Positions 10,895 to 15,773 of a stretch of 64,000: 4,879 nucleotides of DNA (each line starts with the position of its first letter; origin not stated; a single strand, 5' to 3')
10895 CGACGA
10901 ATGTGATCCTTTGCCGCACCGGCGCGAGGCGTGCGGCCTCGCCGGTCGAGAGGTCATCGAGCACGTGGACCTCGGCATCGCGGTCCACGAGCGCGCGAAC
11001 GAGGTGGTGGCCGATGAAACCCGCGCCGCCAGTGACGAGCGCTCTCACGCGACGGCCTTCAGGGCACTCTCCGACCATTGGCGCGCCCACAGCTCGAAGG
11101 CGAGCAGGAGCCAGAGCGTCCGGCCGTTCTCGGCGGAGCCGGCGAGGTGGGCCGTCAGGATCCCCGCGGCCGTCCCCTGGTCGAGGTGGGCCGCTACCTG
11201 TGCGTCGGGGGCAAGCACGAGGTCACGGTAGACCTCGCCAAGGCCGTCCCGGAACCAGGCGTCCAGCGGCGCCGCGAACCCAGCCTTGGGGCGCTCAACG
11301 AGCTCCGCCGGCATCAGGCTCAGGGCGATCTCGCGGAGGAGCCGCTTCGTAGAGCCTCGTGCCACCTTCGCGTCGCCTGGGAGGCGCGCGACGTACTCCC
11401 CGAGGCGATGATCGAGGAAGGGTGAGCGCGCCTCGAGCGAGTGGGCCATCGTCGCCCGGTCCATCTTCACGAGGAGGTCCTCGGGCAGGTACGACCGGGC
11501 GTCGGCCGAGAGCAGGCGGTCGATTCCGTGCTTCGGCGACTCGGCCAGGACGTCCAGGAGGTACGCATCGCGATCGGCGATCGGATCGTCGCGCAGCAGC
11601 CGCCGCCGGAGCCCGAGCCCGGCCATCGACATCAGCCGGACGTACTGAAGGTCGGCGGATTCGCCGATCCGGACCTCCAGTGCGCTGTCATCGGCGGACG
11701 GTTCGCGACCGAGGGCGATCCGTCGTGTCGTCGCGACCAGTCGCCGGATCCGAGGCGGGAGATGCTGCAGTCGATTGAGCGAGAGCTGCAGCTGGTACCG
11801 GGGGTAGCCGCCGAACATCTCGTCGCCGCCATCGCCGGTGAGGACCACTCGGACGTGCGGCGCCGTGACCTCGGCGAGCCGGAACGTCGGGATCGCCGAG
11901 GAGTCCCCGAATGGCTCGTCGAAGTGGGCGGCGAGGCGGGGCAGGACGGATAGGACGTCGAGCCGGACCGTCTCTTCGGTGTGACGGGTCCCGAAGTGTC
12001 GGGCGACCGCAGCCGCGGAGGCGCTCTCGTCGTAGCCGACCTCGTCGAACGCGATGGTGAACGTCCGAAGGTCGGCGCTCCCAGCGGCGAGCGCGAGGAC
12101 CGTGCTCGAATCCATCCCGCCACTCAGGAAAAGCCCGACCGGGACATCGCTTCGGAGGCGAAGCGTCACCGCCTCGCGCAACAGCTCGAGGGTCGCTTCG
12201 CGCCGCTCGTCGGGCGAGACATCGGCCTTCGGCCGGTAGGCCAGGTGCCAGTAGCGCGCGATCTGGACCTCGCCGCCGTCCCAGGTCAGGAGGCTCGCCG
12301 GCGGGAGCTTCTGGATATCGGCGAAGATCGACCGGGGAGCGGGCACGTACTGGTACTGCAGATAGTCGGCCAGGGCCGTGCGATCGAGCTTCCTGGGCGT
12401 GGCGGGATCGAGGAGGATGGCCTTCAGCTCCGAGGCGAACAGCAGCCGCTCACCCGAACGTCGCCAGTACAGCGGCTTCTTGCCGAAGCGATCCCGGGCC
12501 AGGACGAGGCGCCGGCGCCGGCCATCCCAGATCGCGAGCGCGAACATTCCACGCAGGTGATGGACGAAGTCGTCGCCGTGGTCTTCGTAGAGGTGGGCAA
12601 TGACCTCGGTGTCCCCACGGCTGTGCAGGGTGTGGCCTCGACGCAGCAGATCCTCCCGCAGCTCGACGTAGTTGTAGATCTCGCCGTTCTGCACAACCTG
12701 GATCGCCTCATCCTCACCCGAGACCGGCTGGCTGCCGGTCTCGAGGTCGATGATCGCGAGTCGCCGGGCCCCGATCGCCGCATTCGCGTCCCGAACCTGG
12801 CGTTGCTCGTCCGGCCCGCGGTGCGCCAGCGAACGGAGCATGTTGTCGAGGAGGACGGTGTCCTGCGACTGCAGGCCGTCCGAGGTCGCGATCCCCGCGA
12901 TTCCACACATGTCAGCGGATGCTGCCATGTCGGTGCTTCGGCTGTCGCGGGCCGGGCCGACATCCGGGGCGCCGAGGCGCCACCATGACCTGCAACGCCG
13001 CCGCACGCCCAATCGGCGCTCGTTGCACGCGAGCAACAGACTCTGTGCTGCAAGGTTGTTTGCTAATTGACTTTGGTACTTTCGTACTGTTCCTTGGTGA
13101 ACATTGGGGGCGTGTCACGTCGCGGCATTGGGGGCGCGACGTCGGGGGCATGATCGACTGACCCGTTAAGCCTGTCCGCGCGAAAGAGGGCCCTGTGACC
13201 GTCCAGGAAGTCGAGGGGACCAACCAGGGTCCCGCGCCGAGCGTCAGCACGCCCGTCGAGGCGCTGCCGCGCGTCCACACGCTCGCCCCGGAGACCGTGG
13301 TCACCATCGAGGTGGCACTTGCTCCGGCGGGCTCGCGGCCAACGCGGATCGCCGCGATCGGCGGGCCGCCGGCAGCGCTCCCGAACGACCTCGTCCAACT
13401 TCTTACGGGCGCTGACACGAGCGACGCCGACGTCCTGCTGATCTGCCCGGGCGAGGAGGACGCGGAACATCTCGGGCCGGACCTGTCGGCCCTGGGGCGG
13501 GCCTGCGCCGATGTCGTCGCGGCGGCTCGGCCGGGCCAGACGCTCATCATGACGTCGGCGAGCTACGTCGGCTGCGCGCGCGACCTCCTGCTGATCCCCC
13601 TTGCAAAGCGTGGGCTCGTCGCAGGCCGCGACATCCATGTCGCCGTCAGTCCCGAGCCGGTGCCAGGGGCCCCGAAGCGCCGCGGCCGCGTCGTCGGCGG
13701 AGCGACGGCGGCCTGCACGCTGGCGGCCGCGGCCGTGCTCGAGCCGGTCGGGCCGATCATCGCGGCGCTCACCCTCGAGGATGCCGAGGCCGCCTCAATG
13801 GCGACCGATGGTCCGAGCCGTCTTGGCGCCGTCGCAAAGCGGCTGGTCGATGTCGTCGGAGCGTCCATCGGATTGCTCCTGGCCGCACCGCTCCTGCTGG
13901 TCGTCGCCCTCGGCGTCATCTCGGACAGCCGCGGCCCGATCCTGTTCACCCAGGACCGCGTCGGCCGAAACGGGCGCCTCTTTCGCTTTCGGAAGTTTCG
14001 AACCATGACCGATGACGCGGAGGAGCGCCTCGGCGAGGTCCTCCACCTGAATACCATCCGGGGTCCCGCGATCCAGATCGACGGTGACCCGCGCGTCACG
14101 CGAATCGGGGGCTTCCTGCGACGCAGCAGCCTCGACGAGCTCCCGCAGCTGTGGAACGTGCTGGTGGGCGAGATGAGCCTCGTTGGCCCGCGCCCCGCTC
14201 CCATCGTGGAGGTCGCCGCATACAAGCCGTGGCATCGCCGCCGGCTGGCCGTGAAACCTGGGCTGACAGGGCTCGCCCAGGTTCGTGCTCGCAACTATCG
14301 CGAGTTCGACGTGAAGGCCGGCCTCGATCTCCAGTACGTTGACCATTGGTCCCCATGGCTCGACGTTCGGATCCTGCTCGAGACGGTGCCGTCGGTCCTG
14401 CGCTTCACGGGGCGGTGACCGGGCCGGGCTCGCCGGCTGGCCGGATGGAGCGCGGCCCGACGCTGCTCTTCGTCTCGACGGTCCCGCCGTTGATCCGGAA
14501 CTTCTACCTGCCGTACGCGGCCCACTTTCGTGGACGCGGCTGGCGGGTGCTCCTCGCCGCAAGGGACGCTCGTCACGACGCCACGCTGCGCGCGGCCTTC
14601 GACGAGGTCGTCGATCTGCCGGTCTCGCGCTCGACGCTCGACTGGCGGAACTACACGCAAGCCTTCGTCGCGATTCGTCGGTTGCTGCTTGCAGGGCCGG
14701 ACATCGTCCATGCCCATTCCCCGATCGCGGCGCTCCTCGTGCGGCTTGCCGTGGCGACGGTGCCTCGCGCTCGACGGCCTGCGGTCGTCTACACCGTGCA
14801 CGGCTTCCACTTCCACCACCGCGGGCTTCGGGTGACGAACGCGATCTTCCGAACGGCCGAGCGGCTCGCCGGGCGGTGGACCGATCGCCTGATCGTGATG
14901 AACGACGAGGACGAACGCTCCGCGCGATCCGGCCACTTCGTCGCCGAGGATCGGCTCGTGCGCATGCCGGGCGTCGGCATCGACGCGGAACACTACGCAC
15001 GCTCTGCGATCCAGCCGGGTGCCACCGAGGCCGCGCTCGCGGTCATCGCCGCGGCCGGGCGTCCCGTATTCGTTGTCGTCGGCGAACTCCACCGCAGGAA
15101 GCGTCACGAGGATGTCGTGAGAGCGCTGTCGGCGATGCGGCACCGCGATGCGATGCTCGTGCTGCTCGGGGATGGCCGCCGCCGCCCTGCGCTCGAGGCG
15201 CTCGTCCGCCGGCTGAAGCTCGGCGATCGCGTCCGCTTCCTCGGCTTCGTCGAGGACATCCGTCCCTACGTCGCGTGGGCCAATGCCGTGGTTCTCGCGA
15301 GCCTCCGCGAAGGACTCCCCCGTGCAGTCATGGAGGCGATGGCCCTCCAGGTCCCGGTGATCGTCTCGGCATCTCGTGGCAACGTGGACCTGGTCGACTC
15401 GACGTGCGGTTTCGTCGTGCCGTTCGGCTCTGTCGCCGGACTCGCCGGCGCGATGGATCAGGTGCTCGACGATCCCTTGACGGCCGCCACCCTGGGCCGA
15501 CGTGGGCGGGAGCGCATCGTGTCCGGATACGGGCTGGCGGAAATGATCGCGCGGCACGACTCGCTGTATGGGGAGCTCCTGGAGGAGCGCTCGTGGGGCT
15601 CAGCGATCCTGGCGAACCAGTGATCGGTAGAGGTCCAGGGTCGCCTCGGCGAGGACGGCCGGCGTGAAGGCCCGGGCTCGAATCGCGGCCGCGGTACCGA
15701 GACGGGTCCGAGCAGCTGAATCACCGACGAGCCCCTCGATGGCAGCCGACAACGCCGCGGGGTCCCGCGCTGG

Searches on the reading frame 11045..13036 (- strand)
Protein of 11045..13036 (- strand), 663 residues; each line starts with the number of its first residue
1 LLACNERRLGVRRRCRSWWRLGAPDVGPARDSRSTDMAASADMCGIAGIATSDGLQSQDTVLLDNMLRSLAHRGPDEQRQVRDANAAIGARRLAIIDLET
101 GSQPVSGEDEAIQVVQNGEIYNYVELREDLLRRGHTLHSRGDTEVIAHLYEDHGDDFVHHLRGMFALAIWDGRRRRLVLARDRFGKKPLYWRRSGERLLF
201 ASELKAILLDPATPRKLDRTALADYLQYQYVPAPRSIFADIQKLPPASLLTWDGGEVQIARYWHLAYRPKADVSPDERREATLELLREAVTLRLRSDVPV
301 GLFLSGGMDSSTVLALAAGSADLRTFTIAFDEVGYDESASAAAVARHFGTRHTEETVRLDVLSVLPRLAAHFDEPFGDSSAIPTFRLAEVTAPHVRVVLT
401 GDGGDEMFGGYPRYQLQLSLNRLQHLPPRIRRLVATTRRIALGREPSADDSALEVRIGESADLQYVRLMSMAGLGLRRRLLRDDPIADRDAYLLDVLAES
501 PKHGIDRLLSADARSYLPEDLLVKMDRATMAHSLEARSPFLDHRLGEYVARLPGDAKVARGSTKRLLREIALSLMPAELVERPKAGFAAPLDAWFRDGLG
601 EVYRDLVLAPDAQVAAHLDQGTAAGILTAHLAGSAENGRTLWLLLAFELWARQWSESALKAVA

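Call 15: search_protein_families(library=pfam, proteins=[window:11045-13036:-], max_evalue=0.0001)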
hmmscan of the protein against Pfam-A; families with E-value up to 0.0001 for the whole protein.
window:11045-13036:- (663 aa): 3 families
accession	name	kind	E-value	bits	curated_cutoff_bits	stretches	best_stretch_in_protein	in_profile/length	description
PF00733.27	Asn_synthase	-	1.9e-93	314.4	21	1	283-652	3-354/354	Asparagine synthase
PF13537.11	GATase_7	-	7.9e-45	152.3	25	1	91-208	2-122/123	Glutamine amidotransferase domain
PF13522.11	GATase_6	-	2.9e-40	137.8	27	1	75-203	1-130/130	Glutamine amidotransferase domain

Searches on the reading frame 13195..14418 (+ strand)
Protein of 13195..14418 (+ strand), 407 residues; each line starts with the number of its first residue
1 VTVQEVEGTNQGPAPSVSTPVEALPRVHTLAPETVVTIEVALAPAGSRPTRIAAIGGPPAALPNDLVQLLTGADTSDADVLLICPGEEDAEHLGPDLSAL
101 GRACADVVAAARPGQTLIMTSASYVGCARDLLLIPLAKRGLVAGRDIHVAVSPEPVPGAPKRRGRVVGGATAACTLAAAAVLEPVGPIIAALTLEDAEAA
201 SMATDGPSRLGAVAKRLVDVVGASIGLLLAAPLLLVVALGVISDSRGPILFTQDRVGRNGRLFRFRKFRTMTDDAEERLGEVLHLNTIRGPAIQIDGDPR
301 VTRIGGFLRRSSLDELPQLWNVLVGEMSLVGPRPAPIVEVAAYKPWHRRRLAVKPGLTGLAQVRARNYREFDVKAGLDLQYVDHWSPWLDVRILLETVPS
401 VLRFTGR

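Call 15: search_protein_families(library=pfam, proteins=[window:13195-14418:+], max_evalue=0.0001)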
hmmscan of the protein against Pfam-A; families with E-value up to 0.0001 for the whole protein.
window:13195-14418:+ (407 aa): 2 families
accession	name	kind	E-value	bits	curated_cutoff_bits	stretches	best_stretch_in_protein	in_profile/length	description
PF02397.22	Bac_transf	-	1.4e-62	210.8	27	1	215-402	1-178/179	Bacterial sugar transferase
PF03721.20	UDPG_MGDP_dh_N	-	7.2e-05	22.9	27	0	75-174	74-179/187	UDP-glucose/GDP-mannose dehydrogenase family, NAD binding domain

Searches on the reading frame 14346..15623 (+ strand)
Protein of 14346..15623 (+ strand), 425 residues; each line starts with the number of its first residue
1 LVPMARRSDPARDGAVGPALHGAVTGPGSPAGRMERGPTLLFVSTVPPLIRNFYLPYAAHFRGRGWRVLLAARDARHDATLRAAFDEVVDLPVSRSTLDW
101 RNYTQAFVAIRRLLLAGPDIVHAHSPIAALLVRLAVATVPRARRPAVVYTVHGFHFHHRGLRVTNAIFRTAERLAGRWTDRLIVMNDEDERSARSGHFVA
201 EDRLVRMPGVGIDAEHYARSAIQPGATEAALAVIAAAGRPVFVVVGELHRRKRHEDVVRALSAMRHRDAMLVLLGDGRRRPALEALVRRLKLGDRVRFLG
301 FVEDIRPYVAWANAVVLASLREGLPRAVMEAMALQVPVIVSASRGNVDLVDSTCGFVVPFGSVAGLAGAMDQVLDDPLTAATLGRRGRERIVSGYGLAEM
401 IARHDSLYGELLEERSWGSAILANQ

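Call 15: search_protein_families(library=pfam, proteins=[window:14346-15623:+], max_evalue=0.0001)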
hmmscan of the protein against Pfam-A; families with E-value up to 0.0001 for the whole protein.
window:14346-15623:+ (425 aa): 6 families
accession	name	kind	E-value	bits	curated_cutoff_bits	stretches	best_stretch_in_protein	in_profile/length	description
PF13692.12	Glyco_trans_1_4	-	5.9e-30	104.8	27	1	239-376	1-142/142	Glycosyl transferases group 1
PF00534.26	Glycos_transf_1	-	9.5e-30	103.8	26.4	1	238-390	14-172/172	Glycosyl transferases group 1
PF13439.12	Glyco_transf_4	-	4.2e-13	50.1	28.5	1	58-208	12-163/170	Glycosyltransferase Family 4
PF13579.12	Glyco_trans_4_4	-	1.8e-11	45.1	29.7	1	57-208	10-156/158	Glycosyl transferase 4-like domain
PF13477.12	Glyco_trans_4_2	-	3e-08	34.4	23.4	1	52-184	11-137/139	Glycosyl transferase 4-like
PF20706.3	GT4-conflict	-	6.7e-05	22.5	26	0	235-355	193-325/385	Family 4 Glycosyltransferase in conflict systems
